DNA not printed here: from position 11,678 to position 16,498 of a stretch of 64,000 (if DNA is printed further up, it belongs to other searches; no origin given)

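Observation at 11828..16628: Giant 1506-aa tandem-repeat helical protein with a C-terminal beta domain and zinc ribbon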

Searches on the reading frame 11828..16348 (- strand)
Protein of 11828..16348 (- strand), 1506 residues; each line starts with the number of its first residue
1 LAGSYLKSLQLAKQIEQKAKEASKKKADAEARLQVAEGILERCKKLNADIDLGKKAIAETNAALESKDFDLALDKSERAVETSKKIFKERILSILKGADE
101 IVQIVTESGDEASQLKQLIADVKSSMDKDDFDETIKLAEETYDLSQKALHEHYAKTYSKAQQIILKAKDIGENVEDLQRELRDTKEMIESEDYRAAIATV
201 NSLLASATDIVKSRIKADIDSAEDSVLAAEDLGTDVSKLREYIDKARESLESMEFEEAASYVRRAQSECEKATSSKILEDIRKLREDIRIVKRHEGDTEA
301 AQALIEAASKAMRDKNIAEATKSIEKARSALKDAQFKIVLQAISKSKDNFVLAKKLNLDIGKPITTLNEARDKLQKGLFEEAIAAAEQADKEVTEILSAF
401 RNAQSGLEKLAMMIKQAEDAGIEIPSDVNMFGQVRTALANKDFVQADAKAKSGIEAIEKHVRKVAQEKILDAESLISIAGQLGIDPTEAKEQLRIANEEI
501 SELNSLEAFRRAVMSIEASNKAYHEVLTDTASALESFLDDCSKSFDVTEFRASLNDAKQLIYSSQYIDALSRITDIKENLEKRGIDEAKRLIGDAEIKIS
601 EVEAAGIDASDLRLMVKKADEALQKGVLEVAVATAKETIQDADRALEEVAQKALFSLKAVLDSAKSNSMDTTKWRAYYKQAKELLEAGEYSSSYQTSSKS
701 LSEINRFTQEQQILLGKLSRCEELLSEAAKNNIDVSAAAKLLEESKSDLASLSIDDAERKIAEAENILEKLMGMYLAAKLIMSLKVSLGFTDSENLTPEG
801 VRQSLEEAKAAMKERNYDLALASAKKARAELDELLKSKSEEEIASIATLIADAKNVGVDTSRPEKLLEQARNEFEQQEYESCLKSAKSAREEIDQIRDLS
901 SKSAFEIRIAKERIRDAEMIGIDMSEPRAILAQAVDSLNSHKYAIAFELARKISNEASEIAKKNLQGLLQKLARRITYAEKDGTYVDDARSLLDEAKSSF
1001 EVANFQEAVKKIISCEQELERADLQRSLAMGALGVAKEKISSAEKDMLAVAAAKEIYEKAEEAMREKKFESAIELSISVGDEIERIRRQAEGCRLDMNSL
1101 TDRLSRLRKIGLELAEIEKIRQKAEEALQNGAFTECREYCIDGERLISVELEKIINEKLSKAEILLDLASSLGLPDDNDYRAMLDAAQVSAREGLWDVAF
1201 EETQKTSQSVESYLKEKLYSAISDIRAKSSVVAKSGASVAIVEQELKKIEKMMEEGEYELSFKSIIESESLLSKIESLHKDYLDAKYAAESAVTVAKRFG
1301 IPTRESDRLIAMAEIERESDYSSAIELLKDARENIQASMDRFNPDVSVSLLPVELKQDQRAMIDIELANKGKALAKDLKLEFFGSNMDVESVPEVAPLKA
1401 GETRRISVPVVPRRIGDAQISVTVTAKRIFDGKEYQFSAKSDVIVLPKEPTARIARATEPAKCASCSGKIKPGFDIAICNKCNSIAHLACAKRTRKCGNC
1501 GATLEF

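Call 6: search_protein_families(library=pfam, proteins=[window:11828-16348:-], max_evalue=1)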
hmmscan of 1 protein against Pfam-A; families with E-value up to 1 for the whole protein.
window:11828-16348:- (1506 aa): 7 families
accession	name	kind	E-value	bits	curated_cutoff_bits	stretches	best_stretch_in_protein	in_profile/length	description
PF14446.12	Prok-RING_1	-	2.4e-06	27.8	29.1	1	1461-1497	5-41/54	Prokaryotic RING finger family 1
PF07705.17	CARDB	-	0.0001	22.9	22.7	1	1344-1424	2-83/101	CARDB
PF20663.3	COG4_N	-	0.0029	18.1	27.3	1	208-267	32-90/107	Conserved oligomeric Golgi complex subunit 4, N-terminal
PF21761.2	RedAm-like_C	-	0.01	16.6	27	0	159-222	36-96/127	NADPH-dependent reductive aminase-like, C-terminal domain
PF00130.28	C1_1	-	0.091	13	26.5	1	1457-1500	8-52/53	Phorbol esters/diacylglycerol binding domain (C1 domain)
PF03107.22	C1_2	-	0.15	12.8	26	1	1459-1491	16-48/48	C1 domain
PF17120.11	zf-RING_16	-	0.78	9.9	27.4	0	1461-1493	5-35/57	RING/Ubox like zinc-binding domain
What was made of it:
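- On Prok-RING_1 (PF14446): The window protein scores 27.8 bits (E 2.4e-6), just below the cut-off (call 6).
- On CARDB (PF07705): The score is 22.9 against 22.7 bits (call 6).
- On TPR / Sel1: No TPR or Sel1 model scores at E <= 1 (call 6).
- Closest known: Spectrin repeats / EzrA spectrin-like repeats. Different: Here the short helix is only ~15 residues and the repeat is 62 aa. There is no Pfam Spectrin hit (call 6), no actin-binding or TM domain, and the lineage is archaeal.
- Closest known: Prok-RING_1. Different: The window protein scores just below the cut-off (27.8 against 29.1, call 6).
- Closest known: TPR / Sel1 solenoids. Different: No TPR or Sel1 model scores for the window protein at E <= 1 (call 6).
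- Checked: Prok-RING_1 scores 27.8 bits against a cut-off of 29.1 (residues 1461-1497) (call 6).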

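Call 7: search_protein_families(library=ncbifam, proteins=[window:11828-16348:-], max_evalue=1)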
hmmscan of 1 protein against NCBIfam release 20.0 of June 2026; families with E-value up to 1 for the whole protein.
window:11828-16348:- (1506 aa): 2 families
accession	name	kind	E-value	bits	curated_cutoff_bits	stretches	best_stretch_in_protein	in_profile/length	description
NF004456.0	PRK05787.1-4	equivalog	0.51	10.2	247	0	482-541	5-64/201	cobalt-precorrin-7 (C(5))-methyltransferase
NF002463.0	PRK01683.1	equivalog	0.78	9.3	297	0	888-946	27-83/258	trans-aconitate 2-methyltransferase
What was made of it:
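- On SMC-like coiled-coil proteins: No SMC_N, hinge or AAA hit was found (calls 6, 7).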

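Call 8: search_solved_structures(query=window:11828-16348:-, max_evalue=1)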
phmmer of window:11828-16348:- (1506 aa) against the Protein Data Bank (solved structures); distinct sequences matched with E-value up to 1: 1.
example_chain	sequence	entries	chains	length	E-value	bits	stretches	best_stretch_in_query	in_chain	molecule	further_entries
9sob_M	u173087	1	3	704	0.016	16.5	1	1066-1148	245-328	Nuclear pore complex protein NUP96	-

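Call 12: find_homologous_proteins(query=window:11828-16348:-)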
Query window:11828-16348:- (1506 aa): 43 proteins with E <= 0.001 among 8000 candidates.
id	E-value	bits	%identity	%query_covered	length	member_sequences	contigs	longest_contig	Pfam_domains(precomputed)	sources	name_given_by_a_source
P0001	0.0e+0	3066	100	100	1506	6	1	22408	PF14446.13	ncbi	ncbi:MAG: hypothetical protein QW505_02770 [Thermoplasmata archaeon]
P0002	0.0e+0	2528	80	100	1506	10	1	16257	PF14446.13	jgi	-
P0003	0.0e+0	2504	80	99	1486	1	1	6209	PF07705.18,PF14446.13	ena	-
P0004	0.0e+0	2461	78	99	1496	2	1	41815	PF14446.13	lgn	-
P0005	0.0e+0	1845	58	100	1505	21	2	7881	PF14446.13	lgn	-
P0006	0.0e+0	1754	56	100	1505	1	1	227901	PF14446.13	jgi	jgi:hypothetical protein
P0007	0.0e+0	1701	58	92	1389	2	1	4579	PF14446.13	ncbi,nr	ncbi:MAG: hypothetical protein OEV21_05585 [Thermoplasmata archaeon]|nr:hypothetical protein [Thermo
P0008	0.0e+0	1553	50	100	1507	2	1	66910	PF07705.18,PF14446.13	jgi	-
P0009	0.0e+0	1537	51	100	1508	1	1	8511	PF07705.18,PF14446.13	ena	-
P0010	0.0e+0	1524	50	100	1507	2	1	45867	PF14446.13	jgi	jgi:hypothetical protein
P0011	0.0e+0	1512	49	100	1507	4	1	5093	PF07705.18,PF14446.13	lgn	-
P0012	0.0e+0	1505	49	100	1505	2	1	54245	PF07705.18,PF14446.13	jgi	-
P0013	0.0e+0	1494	49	100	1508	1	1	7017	PF07705.18,PF14446.13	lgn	-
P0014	0.0e+0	1480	48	100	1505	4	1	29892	PF14446.13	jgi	-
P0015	0.0e+0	1370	46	100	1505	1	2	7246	PF07705.18,PF14446.13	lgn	-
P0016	1.3e-239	817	33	100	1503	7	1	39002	PF14446.13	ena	-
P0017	1.9e-236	806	33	100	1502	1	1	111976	PF07705.18,PF14446.13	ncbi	-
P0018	2.6e-235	803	33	100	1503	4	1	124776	PF07705.18,PF14446.13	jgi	jgi:hypothetical protein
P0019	1.7e-232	793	33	100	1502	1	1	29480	PF07705.18,PF14446.13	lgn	-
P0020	4.2e-231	789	31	100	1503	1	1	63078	PF14446.13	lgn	-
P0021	4.3e-231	789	32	100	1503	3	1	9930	PF14446.13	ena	-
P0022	1.9e-230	787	32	100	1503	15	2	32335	PF07705.18,PF14446.13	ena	-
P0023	1.1e-229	784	33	100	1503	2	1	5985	PF14446.13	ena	-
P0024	4.0e-227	776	31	100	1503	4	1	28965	PF07705.18,PF14446.13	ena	-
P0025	5.1e-225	769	32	100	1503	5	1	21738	PF07705.18,PF14446.13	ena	-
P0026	7.5e-225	768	31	100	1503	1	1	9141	PF14446.13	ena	-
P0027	9.9e-223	761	32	100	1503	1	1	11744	PF07705.18,PF14446.13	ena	-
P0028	8.9e-204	698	29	100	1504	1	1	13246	PF07705.18,PF14446.13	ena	-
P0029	1.2e-202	694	30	100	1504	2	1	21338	PF14446.13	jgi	-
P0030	5.1e-121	424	26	100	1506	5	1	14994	-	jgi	jgi:hypothetical protein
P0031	8.2e-82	294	24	100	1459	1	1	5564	PF14446.13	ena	-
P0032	8.6e-63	231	22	88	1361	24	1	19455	-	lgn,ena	-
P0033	3.2e-25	107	23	34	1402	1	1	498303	-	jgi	jgi:hypothetical protein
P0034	3.0e-24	103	22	30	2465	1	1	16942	-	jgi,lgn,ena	-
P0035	9.3e-18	82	22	56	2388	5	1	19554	PF19302.5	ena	-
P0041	2.6e-10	57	21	75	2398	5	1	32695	PF07705.18,PF19302.5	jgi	-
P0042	5.3e-9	53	21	48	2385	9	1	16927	PF07705.18,PF19302.5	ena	-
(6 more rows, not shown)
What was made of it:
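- On Prok-RING_1 (PF14446): Most homologues carry the precomputed hit (call 12).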

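Call 20: find_encoding_contigs(protein=P0006, flank=10000, max_places=2)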
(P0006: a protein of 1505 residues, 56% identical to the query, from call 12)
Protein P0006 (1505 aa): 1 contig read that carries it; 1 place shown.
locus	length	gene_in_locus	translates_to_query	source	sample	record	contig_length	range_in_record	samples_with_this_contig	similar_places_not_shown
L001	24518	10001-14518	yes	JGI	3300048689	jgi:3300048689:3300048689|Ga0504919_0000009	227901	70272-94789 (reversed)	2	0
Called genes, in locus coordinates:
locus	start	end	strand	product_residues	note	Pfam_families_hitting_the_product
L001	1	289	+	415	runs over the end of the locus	PF00155:Aminotran_1_2, PF12897:Asp_aminotransf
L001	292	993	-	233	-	PF00154:RecA_N (weak), PF06745:ATPase, PF23442:DUF7125 (faint)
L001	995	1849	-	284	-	PF06745:ATPase (faint), PF23442:DUF7125 (faint)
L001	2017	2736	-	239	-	PF03306:AAL_decarboxy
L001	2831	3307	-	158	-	PF02464:CinA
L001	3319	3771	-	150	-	PF01467:CTP_transf_like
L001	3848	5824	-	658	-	PF00493:MCM (faint), PF01078:Mg_chelatase, PF00004:AAA (faint), PF00158:Sigma54_activat, PF07728:AAA_5 (weak), PF20436:LonB_AAA-LID, PF05362:Lon_C, PF13541:ChlI, +3 more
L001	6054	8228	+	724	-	PF04851:ResIII, PF00270:DEAD, PF22527:DEXQc_Suv3, PF12826:HHH_2 (faint), PF00271:Helicase_C, PF20470:HTH_61 (weak), PF21280:Helicase_dom4_arc, PF14520:HHH_5, +1 more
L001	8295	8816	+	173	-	PF08617:CGI-121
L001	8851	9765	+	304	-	PF07837:FTCD_N, PF02971:FTCD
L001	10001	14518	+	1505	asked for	PF14446:Prok-RING_1 (weak)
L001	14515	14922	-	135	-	PF12172:zf-ChsH2, PF01796:OB_ChsH2_C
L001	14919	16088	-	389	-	PF00108:Thiolase_N, PF02803:Thiolase_C, PF22691:Thiolase_C_1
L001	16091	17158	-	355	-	PF01154:HMG_CoA_synt_N, PF08541:ACP_syn_III_C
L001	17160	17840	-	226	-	PF12844:HTH_19, PF13560:HTH_31, PF01381:HTH_3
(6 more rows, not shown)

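Call 21: find_encoding_contigs(protein=P0018, flank=8000, max_places=2)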
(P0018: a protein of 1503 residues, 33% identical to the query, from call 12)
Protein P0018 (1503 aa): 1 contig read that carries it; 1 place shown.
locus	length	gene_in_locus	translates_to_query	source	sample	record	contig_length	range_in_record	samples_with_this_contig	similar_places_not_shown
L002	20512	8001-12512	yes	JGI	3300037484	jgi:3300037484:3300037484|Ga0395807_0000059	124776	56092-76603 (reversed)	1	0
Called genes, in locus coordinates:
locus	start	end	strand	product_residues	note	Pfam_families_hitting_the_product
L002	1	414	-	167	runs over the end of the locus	PF01467:CTP_transf_like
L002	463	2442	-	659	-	PF00493:MCM (faint), PF01078:Mg_chelatase, PF07728:AAA_5 (faint), PF13654:AAA_32 (weak), PF00158:Sigma54_activat, PF20436:LonB_AAA-LID, PF05362:Lon_C, PF13541:ChlI, +1 more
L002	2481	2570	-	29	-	-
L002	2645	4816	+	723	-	PF04851:ResIII, PF00270:DEAD, PF22527:DEXQc_Suv3 (weak), PF00271:Helicase_C, PF20470:HTH_61, PF21280:Helicase_dom4_arc, PF10391:DNA_pol_lambd_f (weak), PF14520:HHH_5, +1 more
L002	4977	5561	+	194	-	PF14321:DUF4382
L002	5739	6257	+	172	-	PF08617:CGI-121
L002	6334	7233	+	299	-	PF07837:FTCD_N, PF02971:FTCD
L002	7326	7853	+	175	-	PF04961:FTCD_C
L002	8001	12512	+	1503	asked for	PF07705:CARDB (weak), PF14446:Prok-RING_1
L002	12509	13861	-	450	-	PF01523:PmbA_TldD_1st, PF19290:PmbA_TldD_2nd, PF19289:PmbA_TldD_3rd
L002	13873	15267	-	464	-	PF01523:PmbA_TldD_1st, PF19290:PmbA_TldD_2nd, PF19289:PmbA_TldD_3rd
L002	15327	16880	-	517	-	PF00221:Lyase_aromatic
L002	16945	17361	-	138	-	PF12172:zf-ChsH2, PF01796:OB_ChsH2_C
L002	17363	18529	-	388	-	PF00108:Thiolase_N, PF22691:Thiolase_C_1, PF02803:Thiolase_C (weak)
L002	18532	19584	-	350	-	PF01154:HMG_CoA_synt_N (weak), PF08540:HMG_CoA_synt_C (faint), PF08541:ACP_syn_III_C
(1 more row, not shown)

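Call 22: find_encoding_contigs(protein=P0030, flank=8000, max_places=2)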
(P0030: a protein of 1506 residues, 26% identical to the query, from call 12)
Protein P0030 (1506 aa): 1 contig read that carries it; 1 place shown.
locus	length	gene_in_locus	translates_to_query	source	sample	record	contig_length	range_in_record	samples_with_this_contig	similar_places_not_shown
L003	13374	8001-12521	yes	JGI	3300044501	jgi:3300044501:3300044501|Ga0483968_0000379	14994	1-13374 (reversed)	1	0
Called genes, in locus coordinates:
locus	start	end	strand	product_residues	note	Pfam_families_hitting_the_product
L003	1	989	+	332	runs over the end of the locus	PF20706:GT4-conflict, PF00534:Glycos_transf_1, PF13692:Glyco_trans_1_4, PF13524:Glyco_trans_1_2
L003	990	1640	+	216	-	PF13489:Methyltransf_23, PF08241:Methyltransf_11, PF13649:Methyltransf_25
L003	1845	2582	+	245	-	PF01135:PCMT (weak), PF02475:TRM5-TYW2_MTfase (weak), PF05050:Methyltransf_21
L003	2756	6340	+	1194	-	PF02463:SMC_N, PF13175:AAA_15, PF13304:AAA_21 (weak), PF13476:AAA_23 (weak), PF13555:AAA_29, PF19220:Rod_CreS (faint), PF06470:SMC_hinge, PF13304:AAA_21 (weak), +2 more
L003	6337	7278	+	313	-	PF02616:SMC_ScpA (faint)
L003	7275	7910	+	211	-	PF04079:SMC_ScpB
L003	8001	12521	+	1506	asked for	-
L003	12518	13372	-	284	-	?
